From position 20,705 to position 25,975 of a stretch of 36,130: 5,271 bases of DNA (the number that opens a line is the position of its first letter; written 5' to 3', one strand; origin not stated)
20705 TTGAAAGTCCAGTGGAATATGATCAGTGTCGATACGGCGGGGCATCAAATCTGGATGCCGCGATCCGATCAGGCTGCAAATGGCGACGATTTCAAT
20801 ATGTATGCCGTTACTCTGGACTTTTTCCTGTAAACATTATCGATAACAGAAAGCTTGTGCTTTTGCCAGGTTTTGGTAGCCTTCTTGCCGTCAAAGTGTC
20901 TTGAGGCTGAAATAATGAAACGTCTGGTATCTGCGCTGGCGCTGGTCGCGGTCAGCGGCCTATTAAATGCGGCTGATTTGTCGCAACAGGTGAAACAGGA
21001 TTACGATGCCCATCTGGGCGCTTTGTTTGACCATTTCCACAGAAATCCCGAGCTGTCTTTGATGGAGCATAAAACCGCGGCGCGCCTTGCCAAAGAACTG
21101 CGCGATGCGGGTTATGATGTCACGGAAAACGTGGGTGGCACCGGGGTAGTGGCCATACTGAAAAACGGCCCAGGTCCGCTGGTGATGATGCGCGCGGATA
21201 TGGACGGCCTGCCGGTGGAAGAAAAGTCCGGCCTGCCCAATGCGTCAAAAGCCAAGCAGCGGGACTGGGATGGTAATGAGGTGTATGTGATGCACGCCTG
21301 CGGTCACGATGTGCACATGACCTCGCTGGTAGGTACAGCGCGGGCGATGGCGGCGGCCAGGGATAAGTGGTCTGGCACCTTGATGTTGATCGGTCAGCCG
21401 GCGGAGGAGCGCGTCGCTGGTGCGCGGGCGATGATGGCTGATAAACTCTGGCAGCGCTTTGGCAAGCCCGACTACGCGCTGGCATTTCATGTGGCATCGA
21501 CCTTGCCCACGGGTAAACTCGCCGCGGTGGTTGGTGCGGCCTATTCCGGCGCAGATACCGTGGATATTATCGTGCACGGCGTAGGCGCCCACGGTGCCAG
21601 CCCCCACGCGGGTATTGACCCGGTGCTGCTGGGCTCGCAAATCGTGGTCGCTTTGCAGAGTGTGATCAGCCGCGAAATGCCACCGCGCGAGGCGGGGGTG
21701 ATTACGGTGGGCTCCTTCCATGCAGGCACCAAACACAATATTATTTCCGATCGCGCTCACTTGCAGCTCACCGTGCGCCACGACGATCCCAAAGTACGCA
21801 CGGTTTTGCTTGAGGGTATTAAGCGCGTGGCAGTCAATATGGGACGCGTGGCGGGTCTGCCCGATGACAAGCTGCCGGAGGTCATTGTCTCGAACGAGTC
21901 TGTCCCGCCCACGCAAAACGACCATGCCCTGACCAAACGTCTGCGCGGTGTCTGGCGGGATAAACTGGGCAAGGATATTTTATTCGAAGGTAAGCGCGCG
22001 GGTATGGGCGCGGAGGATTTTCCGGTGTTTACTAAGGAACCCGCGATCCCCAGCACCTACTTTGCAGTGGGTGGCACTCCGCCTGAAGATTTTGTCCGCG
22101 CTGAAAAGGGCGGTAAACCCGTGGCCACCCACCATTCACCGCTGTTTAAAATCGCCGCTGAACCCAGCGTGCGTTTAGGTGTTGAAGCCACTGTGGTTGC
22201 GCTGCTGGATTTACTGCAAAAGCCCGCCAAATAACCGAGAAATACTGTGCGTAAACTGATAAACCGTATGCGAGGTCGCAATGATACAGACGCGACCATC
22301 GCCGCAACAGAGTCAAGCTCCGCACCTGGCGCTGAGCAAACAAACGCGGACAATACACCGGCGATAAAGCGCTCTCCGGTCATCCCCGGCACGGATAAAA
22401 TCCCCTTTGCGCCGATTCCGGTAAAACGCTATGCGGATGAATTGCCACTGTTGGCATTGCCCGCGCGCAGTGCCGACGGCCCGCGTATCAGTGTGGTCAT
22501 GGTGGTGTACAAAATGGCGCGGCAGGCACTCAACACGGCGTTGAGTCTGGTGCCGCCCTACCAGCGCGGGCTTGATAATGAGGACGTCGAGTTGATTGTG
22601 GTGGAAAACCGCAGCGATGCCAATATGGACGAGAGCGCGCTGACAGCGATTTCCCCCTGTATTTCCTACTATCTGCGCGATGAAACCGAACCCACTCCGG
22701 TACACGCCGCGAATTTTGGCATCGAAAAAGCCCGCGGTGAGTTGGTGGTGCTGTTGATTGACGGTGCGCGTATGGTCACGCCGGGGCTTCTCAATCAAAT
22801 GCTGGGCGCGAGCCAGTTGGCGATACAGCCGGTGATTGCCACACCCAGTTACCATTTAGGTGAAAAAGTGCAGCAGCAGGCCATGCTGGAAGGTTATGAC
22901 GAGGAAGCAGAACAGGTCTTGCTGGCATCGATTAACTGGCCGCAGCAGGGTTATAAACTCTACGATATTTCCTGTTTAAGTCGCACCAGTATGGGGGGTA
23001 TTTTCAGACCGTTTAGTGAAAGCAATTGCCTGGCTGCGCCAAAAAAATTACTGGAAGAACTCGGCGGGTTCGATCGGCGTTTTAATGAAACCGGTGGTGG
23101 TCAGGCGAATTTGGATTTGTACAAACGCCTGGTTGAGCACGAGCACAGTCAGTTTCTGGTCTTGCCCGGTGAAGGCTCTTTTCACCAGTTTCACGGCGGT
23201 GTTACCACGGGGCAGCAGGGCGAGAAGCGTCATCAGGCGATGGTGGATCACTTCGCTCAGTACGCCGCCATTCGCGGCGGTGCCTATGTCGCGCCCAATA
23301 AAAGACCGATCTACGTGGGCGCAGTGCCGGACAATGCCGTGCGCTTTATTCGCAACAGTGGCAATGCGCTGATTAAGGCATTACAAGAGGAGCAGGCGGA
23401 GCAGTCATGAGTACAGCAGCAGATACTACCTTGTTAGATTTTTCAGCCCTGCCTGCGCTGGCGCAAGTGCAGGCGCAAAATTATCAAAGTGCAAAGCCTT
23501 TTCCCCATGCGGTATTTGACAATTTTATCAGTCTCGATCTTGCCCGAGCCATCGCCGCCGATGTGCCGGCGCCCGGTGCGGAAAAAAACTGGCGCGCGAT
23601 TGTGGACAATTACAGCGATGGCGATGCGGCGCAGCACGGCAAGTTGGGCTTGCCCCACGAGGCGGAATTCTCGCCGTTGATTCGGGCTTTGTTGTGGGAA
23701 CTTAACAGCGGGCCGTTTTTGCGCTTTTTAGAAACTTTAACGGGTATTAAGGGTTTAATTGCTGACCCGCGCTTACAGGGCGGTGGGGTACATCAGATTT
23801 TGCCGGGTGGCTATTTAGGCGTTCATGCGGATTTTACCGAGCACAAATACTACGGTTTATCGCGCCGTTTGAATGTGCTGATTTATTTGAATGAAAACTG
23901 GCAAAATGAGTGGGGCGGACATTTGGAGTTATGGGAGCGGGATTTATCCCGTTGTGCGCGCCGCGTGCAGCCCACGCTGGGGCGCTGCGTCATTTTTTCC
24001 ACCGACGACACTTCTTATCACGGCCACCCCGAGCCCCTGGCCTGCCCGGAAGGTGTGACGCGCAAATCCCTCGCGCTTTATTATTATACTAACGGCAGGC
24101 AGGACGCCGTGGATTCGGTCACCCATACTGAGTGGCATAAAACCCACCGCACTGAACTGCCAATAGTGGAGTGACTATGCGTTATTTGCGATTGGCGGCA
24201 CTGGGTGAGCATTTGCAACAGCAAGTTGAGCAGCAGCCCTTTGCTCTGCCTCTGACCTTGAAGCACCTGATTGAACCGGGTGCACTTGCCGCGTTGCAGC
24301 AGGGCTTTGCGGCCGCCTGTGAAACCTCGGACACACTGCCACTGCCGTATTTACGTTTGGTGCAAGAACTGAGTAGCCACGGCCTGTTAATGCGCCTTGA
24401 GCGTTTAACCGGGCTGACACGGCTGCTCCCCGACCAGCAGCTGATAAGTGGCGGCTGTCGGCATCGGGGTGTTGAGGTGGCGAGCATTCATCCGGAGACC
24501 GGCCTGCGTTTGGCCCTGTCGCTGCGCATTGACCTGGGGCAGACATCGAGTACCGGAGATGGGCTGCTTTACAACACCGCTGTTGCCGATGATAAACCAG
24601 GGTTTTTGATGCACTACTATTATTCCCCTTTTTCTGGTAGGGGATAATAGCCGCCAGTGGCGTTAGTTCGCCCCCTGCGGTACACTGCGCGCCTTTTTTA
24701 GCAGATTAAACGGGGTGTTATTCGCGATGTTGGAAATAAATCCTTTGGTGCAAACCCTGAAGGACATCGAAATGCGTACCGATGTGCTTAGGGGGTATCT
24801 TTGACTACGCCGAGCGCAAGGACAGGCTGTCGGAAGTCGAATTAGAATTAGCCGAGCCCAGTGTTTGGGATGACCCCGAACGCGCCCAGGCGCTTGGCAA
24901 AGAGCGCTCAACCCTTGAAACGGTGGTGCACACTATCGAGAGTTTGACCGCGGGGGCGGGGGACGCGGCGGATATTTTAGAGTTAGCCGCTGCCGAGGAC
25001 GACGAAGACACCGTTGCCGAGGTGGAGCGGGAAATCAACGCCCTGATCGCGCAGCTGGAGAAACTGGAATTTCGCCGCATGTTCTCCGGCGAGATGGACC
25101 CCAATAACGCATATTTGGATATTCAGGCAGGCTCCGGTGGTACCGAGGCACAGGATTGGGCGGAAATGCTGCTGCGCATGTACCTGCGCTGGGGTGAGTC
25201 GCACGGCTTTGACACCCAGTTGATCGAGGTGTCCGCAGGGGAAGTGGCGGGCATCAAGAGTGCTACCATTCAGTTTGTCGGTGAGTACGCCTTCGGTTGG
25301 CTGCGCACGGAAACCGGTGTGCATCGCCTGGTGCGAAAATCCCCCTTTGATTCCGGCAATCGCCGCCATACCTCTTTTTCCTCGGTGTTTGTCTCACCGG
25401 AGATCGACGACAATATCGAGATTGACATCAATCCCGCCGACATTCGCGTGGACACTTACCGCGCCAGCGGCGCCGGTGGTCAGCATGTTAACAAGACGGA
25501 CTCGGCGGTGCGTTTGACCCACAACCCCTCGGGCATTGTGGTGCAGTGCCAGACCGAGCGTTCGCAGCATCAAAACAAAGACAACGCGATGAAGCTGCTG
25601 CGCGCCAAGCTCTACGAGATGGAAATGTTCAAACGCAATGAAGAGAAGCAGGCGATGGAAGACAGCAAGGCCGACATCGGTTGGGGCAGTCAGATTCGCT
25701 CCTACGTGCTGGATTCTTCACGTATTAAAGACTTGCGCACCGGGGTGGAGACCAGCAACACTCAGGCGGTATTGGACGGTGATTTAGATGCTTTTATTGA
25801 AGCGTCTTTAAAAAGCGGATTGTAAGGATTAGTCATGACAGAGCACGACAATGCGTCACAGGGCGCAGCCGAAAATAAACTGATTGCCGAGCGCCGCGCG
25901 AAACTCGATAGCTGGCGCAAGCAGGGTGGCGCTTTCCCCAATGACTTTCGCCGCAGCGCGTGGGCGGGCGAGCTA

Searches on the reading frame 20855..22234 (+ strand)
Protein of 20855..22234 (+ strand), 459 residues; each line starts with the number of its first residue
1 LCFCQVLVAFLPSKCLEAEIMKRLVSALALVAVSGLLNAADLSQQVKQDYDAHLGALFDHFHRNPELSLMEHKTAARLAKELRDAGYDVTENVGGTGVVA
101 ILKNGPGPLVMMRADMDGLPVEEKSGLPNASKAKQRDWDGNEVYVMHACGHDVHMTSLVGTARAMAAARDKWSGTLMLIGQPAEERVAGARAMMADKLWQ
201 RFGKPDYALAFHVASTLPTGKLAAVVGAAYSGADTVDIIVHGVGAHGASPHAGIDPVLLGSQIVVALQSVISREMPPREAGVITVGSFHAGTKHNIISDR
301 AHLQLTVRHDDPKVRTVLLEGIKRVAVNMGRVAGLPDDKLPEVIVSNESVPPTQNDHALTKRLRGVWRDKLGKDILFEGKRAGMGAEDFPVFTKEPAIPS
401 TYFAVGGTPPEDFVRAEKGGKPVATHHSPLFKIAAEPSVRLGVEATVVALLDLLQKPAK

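Call 77: search_protein_families(library=pfam, proteins=[window:20855-22234:+], max_evalue=0.00001)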
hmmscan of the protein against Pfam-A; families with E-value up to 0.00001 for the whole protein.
window:20855-22234:+ (459 aa): 2 families
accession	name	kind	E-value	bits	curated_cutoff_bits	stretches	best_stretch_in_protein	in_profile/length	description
PF01546.33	Peptidase_M20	-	2.8e-28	99.7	24.6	1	111-406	1-175/206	Peptidase family M20/M25/M40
PF07687.19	M20_dimer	-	5.1e-09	36.5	21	1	232-324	5-97/107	Peptidase dimerisation domain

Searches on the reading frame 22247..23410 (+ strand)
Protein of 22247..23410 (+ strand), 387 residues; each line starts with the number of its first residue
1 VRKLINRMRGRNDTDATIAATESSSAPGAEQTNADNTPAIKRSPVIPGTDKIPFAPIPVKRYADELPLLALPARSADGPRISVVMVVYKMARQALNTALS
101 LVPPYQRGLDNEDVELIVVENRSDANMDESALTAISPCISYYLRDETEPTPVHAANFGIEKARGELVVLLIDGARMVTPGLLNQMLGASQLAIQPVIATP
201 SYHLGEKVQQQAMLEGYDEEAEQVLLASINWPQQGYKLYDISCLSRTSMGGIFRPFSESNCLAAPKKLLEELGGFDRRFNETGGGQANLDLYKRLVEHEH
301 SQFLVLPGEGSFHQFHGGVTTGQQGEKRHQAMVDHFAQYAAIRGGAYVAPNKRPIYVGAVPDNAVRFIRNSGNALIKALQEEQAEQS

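Call 77: search_protein_families(library=pfam, proteins=[window:22247-23410:+], max_evalue=0.00001)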
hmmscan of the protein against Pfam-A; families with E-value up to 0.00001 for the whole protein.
window:22247-23410:+ (387 aa): 1 family
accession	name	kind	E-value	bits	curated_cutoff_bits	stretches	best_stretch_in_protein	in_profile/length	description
PF10111.15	Glyco_tranf_2_2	-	1.9e-08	34.5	27.3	1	111-298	27-202/276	Glycosyltransferase like family 2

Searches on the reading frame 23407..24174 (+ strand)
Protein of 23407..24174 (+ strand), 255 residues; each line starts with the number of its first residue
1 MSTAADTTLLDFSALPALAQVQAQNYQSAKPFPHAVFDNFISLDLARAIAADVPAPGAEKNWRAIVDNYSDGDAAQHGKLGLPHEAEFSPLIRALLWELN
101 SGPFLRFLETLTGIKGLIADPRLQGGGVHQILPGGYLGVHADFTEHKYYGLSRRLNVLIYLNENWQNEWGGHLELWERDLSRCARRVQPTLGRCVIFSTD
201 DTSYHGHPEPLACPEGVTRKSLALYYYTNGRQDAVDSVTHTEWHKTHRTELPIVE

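Call 77: search_protein_families(library=pfam, proteins=[window:23407-24174:+], max_evalue=0.00001)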
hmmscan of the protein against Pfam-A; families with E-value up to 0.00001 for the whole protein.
window:23407-24174:+ (255 aa): 2 families
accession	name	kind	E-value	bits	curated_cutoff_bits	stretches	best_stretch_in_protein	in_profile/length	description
PF13640.12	2OG-FeII_Oxy_3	-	3.4e-19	70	27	1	128-227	3-98/98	2OG-Fe(II) oxygenase superfamily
PF13661.12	2OG-FeII_Oxy_4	-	6e-10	39.9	27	1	134-205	9-79/98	2OG-Fe(II) oxygenase superfamily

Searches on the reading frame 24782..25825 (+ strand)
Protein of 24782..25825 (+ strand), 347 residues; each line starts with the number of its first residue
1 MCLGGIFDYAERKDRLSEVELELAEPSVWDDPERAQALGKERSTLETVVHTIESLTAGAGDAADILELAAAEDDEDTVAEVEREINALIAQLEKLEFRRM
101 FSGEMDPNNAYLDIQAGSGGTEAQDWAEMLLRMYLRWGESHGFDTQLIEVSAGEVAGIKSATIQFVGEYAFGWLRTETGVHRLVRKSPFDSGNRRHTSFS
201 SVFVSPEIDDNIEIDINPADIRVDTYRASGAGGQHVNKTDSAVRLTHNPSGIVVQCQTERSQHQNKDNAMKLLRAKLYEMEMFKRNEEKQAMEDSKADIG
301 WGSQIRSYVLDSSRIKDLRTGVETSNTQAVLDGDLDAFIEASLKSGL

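Call 77: search_protein_families(library=pfam, proteins=[window:24782-25825:+], max_evalue=0.00001)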
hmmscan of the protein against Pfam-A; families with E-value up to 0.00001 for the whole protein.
window:24782-25825:+ (347 aa): 2 families
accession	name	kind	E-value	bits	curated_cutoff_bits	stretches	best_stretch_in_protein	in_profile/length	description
PF03462.23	PCRF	-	9.7e-57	192.3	24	1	13-202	2-194/194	PCRF domain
PF00472.26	RF-1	-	6.2e-44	149.1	35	1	210-319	1-116/116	RF-1 domain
